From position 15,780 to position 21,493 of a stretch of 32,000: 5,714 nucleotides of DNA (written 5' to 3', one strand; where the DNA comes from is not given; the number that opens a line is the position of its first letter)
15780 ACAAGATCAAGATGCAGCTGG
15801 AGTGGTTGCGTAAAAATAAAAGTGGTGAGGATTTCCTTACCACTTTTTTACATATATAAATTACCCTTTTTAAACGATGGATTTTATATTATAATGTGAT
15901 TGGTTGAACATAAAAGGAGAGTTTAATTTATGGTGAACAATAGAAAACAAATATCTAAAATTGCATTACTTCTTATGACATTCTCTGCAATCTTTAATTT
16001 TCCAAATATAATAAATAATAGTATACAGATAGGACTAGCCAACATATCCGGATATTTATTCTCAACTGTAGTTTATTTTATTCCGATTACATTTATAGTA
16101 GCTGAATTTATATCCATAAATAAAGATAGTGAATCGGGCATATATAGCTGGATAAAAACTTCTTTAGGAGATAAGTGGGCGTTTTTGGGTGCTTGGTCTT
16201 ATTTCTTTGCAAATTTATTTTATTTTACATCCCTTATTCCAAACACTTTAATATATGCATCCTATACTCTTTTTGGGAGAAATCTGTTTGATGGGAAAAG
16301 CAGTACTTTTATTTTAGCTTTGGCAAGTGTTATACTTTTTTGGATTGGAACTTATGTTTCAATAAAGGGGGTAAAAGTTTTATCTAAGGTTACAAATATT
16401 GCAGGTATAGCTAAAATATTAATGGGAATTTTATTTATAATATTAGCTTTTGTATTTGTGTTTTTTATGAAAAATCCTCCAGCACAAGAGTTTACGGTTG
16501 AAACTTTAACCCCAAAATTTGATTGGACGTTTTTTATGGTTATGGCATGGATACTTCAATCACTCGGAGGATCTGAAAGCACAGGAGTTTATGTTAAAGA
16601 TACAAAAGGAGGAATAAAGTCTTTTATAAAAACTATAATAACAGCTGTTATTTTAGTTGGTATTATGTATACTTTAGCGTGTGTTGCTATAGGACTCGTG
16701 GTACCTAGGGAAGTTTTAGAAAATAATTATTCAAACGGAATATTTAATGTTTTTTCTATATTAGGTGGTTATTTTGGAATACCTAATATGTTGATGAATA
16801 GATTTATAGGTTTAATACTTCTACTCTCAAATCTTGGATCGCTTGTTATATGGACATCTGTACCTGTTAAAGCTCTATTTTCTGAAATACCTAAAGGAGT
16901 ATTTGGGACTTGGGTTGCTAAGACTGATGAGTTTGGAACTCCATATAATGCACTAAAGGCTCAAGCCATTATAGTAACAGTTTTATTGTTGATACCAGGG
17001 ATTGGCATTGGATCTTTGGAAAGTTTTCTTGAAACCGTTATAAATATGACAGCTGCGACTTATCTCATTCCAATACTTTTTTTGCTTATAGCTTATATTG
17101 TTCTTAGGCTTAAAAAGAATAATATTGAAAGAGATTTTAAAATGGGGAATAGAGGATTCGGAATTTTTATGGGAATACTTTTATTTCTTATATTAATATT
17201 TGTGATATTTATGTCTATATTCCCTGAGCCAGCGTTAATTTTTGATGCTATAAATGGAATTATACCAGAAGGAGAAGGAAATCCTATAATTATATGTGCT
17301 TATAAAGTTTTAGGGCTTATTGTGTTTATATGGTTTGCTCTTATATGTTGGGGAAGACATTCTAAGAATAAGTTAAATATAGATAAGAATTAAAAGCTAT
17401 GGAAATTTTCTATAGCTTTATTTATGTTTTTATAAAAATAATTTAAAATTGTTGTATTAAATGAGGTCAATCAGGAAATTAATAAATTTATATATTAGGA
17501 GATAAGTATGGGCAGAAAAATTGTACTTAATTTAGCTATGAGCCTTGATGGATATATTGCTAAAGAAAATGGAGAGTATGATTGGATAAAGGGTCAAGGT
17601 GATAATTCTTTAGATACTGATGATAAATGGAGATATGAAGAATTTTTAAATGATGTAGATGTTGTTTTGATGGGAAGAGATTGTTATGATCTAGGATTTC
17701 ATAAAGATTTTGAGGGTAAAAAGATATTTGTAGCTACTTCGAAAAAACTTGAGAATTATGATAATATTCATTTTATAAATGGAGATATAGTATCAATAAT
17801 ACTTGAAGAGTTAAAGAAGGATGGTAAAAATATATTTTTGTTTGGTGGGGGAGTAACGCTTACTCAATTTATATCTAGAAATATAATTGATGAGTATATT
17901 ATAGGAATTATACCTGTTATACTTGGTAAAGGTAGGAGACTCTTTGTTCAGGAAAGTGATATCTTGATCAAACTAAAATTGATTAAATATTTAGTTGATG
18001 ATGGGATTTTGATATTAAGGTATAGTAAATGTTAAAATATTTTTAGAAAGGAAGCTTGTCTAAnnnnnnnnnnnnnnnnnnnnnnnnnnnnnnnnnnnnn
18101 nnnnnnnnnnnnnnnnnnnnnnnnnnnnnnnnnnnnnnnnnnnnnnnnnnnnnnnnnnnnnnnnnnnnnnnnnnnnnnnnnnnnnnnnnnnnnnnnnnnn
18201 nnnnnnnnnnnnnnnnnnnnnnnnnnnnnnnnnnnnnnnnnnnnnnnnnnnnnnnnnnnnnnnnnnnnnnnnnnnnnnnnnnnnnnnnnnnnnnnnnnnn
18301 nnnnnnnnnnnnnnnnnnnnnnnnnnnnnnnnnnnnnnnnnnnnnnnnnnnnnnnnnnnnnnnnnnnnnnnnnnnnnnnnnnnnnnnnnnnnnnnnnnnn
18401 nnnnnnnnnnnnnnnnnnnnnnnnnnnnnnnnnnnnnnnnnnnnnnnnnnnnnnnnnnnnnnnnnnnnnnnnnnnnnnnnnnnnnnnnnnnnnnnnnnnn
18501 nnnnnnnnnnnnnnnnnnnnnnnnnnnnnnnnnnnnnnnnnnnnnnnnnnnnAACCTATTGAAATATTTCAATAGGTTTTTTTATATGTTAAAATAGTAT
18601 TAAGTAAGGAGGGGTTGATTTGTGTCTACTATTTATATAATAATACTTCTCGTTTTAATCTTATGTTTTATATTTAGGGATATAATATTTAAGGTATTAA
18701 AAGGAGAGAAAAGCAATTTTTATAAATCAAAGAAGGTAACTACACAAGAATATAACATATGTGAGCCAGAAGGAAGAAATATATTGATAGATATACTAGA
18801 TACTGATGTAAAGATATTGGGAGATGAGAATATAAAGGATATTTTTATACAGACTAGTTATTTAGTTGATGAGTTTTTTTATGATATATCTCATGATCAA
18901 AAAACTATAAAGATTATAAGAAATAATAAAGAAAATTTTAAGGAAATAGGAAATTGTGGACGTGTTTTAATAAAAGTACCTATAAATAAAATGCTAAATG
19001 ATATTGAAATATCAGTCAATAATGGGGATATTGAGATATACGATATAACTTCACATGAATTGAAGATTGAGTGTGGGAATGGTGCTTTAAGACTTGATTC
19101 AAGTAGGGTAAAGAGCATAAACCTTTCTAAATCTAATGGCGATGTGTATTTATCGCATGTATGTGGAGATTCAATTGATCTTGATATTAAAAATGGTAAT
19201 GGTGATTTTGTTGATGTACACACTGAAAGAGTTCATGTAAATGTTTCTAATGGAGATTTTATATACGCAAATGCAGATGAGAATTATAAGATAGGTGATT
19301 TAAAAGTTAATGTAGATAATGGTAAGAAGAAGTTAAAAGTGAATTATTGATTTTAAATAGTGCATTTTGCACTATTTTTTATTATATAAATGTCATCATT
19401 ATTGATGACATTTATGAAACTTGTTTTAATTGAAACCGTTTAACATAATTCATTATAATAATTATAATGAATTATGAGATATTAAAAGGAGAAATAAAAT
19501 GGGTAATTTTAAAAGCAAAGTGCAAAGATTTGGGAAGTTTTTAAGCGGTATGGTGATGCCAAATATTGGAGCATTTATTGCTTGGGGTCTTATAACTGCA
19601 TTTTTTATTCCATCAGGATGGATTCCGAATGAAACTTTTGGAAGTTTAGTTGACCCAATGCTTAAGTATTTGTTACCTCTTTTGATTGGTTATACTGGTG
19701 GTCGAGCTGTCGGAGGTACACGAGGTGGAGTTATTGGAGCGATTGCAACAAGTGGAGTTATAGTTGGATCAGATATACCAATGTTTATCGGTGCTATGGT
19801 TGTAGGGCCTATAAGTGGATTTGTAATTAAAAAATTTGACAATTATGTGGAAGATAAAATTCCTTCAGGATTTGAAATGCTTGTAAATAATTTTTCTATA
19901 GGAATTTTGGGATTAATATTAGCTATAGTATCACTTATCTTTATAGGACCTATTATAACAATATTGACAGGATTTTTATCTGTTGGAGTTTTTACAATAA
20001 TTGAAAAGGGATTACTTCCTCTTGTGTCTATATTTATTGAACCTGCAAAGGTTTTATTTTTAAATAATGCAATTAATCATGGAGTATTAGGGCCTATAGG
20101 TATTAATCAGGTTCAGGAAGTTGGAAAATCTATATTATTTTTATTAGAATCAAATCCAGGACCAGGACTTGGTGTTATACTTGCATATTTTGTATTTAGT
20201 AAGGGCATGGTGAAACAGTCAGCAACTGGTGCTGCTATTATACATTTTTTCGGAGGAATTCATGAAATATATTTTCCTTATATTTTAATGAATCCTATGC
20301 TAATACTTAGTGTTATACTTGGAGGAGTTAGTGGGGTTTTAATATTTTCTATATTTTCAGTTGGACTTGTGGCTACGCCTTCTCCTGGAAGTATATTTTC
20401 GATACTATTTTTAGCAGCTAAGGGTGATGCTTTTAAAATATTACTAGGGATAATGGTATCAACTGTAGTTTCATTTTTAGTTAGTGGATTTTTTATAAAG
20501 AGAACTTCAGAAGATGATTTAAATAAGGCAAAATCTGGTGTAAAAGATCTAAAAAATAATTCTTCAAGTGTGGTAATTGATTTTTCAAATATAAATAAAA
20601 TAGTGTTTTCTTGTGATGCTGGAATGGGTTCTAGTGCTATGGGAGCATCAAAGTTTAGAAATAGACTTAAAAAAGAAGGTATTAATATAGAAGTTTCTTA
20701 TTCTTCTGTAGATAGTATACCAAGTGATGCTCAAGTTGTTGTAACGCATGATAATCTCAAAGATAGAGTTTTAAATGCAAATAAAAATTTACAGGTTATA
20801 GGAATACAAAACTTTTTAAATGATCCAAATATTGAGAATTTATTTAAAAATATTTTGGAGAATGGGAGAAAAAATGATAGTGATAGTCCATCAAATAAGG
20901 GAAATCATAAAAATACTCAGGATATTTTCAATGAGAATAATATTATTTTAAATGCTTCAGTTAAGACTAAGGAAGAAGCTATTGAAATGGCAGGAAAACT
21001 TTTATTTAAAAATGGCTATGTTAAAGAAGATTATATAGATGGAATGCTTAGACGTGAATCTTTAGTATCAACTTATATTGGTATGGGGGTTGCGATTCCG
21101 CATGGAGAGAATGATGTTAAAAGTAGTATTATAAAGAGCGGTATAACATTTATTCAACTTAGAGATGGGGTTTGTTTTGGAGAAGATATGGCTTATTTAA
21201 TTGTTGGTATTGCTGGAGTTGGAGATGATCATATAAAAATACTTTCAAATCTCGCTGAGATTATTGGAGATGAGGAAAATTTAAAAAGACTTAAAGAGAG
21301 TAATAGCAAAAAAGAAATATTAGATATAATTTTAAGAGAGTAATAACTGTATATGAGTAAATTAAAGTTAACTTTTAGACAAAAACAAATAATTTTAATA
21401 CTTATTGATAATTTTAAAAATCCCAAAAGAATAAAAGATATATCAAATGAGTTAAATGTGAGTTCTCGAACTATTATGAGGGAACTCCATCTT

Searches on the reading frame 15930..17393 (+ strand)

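Call 73: search_protein_families(library=pfam, proteins=[window:15930-17393:+], max_evalue=0.001)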
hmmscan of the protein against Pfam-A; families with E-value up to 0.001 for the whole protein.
window:15930-17393:+ (487 aa): 2 families
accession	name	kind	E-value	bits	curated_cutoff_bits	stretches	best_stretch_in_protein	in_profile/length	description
PF13520.12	AA_permease_2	-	3.8e-44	151.7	27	1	11-434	4-409/427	Amino acid permease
PF00324.27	AA_permease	-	1.9e-21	76.7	24.6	1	33-431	25-423/470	Amino acid permease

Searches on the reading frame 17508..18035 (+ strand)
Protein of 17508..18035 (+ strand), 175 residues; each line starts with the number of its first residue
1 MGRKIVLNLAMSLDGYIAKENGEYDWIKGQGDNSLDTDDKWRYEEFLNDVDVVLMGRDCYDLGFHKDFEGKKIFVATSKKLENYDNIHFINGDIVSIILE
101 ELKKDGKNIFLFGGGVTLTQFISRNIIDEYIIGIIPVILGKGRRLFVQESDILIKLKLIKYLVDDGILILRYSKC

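Call 73: search_protein_families(library=pfam, proteins=[window:17508-18035:+], max_evalue=0.001)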
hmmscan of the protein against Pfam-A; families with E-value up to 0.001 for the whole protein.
window:17508-18035:+ (175 aa): 1 family
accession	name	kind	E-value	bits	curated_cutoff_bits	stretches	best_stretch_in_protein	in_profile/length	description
PF01872.23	RibD_C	-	2.5e-20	73.6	24.1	2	96-161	121-188/197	RibD C-terminal domain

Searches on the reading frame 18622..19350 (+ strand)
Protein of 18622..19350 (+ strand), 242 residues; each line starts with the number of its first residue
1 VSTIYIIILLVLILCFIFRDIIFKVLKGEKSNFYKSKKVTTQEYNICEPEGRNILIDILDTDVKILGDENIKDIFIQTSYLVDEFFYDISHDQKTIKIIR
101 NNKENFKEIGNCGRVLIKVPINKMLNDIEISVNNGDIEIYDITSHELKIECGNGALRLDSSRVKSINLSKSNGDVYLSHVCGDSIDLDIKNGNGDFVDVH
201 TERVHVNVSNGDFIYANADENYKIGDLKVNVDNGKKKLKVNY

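Call 73: search_protein_families(library=pfam, proteins=[window:18622-19350:+], max_evalue=0.001)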
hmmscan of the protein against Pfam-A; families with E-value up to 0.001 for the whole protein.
window:18622-19350:+ (242 aa): 1 family
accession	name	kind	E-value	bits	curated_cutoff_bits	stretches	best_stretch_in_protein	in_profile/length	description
PF13349.12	DUF4097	-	1.7e-10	41.2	22.9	1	101-221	49-175/247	Toastrack DUF4097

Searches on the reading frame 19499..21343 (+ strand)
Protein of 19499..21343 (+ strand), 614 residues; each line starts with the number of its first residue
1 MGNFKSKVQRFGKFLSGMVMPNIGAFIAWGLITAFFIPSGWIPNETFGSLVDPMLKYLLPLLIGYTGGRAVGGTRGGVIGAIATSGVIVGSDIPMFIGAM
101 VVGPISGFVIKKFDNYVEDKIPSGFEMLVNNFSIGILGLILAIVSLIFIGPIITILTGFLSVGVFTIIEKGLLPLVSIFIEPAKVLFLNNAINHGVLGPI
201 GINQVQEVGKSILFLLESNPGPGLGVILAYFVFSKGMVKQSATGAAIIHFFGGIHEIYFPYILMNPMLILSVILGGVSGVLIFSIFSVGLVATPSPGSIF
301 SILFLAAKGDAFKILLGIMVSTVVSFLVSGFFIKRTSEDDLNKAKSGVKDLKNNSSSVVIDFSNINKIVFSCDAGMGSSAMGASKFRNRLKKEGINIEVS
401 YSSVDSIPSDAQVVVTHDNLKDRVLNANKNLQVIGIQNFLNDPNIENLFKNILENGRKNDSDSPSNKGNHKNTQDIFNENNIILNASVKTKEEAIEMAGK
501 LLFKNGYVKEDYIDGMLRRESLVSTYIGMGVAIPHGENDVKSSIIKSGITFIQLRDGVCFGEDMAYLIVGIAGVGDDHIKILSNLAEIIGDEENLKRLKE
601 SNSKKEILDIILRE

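Call 73: search_protein_families(library=pfam, proteins=[window:19499-21343:+], max_evalue=0.001)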
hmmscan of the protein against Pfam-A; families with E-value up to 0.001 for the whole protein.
window:19499-21343:+ (614 aa): 3 families
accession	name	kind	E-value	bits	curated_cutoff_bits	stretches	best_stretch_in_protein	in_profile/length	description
PF00359.27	PTS_EIIA_2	-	1.4e-35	122.8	27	1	476-612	2-142/144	Phosphoenolpyruvate-dependent sugar phosphotransferase system, EIIA 2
PF02378.23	PTS_EIIC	-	2.7e-20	73.1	30.7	1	17-275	2-318/319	Phosphotransferase system, EIIC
PF02302.22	PTS_IIB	-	1.2e-15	58.4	23.6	1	367-450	1-89/90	PTS system, Lactose/Cellobiose specific IIB subunit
